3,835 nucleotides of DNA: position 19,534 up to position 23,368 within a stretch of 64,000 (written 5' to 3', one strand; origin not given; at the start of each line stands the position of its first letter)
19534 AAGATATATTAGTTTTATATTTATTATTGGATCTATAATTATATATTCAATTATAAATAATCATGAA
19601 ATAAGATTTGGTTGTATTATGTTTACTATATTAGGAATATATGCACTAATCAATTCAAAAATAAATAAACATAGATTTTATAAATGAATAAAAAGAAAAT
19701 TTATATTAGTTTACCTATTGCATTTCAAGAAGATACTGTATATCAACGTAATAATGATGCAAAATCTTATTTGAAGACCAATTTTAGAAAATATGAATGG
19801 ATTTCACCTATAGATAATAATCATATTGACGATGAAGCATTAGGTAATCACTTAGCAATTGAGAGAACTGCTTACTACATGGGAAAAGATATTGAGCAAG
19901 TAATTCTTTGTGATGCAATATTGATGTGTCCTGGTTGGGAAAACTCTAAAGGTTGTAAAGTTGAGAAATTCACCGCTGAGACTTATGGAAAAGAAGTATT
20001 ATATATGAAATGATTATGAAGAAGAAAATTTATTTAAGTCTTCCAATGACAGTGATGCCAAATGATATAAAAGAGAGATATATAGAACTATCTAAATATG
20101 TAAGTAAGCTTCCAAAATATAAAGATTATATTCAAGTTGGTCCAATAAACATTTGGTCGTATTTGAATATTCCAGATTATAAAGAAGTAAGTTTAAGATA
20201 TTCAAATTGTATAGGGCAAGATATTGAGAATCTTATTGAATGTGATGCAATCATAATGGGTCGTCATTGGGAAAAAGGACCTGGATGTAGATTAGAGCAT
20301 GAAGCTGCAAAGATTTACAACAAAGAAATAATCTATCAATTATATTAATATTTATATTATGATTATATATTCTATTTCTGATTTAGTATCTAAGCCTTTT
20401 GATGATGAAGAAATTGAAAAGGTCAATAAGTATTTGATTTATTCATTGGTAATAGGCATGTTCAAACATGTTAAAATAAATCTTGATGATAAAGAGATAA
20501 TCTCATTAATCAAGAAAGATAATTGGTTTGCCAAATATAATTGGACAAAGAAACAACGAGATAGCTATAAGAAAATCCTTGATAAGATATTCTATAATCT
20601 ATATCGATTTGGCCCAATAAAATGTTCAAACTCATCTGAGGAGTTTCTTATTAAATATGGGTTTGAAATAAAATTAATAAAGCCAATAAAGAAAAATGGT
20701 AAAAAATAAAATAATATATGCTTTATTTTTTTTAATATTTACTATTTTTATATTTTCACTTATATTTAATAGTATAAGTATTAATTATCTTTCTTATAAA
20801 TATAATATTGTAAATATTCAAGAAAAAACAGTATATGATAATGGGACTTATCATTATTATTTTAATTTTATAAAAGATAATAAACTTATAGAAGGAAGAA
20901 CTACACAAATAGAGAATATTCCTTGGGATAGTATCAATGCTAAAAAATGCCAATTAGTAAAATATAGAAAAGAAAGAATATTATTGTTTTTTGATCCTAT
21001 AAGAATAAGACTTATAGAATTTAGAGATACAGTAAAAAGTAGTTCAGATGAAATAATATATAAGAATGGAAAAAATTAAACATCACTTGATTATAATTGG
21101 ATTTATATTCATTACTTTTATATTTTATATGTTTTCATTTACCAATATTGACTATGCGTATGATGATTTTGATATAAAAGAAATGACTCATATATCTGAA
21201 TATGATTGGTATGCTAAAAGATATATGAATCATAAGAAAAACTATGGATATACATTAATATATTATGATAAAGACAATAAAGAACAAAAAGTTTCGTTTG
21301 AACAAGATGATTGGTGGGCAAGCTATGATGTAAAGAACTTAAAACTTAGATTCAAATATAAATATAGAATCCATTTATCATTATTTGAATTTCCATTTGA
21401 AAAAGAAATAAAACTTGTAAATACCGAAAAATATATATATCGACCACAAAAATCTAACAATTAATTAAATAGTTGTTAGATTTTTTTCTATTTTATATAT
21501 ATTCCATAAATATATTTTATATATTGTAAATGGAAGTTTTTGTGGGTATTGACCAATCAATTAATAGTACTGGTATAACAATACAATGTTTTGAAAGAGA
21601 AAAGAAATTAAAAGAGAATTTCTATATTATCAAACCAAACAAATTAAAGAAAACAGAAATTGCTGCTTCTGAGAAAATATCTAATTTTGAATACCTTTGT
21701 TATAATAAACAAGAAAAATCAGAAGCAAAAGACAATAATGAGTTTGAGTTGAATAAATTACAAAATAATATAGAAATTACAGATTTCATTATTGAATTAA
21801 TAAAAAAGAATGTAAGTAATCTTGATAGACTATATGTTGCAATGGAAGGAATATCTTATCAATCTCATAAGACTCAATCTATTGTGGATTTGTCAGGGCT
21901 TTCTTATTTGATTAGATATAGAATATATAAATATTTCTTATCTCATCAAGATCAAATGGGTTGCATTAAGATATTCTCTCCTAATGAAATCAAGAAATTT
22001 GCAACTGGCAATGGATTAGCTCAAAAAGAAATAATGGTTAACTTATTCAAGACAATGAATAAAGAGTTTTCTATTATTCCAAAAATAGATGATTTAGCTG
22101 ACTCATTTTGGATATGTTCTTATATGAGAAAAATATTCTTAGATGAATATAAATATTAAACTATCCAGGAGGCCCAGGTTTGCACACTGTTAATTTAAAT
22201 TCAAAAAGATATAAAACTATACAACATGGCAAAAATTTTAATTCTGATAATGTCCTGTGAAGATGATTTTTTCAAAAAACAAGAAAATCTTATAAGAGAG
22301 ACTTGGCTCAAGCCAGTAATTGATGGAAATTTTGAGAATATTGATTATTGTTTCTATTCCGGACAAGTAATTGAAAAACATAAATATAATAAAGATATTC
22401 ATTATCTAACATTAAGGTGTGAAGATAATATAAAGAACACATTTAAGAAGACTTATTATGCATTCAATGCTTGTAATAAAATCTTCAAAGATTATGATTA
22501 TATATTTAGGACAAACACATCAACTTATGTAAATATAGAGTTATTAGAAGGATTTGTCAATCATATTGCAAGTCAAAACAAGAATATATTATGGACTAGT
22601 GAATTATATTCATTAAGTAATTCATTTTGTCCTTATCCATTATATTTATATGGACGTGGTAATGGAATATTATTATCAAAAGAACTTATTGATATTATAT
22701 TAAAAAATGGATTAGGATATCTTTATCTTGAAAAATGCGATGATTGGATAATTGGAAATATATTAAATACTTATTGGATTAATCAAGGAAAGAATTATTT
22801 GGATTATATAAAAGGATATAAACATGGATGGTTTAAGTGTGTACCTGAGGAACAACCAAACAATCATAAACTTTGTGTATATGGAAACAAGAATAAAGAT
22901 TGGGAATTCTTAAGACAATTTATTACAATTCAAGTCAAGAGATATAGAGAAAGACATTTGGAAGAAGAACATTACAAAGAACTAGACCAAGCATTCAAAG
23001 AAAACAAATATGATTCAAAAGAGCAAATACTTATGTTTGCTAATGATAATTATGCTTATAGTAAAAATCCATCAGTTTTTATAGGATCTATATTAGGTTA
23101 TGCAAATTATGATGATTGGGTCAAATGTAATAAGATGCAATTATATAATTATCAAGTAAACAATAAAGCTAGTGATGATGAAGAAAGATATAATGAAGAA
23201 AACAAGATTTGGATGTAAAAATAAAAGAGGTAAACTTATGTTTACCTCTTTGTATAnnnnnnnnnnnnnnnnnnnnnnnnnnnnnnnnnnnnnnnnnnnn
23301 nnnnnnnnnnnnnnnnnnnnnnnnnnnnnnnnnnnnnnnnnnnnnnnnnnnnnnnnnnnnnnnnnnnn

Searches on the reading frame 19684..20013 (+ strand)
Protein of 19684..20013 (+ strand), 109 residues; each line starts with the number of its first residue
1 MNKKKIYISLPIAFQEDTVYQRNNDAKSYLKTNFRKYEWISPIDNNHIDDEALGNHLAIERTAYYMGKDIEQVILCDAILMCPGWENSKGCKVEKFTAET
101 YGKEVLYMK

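Call 53: search_protein_families(library=ncbifam, proteins=[window:19684-20013:+], max_evalue=0.1)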
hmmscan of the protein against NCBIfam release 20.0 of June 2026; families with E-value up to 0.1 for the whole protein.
window:19684-20013:+ (109 aa): 0 families

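Call 80: search_protein_families(library=phrogs, proteins=[window:19684-20013:+], max_evalue=0.001)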
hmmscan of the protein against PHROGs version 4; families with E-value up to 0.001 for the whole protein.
window:19684-20013:+ (109 aa): 4 families
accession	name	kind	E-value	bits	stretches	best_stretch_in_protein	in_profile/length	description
phrog_355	-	DNA, RNA and nucleotide metabolism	8.7e-17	62.4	1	1-107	72-171/249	nucleoside 2-deoxyribosyltransferase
phrog_5781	-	unknown function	4.5e-08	33.9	1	5-108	7-99/220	-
phrog_12019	-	other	1.2e-07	32.7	1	36-108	45-112/241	MazG-like pyrophosphatase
phrog_15484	-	other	0.00016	22.4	1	60-108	197-245/253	hydrolase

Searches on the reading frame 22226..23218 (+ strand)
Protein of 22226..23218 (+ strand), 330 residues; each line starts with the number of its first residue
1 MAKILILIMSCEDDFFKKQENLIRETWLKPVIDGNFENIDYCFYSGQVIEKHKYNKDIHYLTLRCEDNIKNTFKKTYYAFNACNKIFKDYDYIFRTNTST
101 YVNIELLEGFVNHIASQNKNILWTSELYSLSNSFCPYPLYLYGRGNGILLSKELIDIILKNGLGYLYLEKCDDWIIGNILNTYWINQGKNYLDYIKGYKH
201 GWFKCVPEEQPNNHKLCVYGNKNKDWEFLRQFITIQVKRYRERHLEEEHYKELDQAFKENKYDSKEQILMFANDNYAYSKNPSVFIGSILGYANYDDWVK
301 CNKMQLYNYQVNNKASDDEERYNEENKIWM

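Call 26: find_encoding_contigs(protein=window:22226-23218:+, flank=10000, max_places=1)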
Protein window:22226-23218:+ (330 aa): 1 contig read that carries it; 1 place shown.
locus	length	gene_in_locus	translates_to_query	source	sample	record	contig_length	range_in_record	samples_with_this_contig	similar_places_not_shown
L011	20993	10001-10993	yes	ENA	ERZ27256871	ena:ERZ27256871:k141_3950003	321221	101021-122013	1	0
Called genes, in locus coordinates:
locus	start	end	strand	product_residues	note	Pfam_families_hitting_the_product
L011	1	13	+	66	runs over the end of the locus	-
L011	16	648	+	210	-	-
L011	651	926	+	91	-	-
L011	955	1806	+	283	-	PF01145:Band_7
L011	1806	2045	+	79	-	-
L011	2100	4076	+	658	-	PF04851:ResIII (weak), PF13307:Helicase_C_2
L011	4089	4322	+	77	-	-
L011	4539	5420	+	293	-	-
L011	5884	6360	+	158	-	-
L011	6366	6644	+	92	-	-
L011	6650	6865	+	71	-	-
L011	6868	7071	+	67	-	-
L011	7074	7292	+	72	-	-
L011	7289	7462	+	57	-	-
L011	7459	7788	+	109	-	PF14359:DUF4406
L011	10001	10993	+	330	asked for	PF01762:Galactosyl_T (faint)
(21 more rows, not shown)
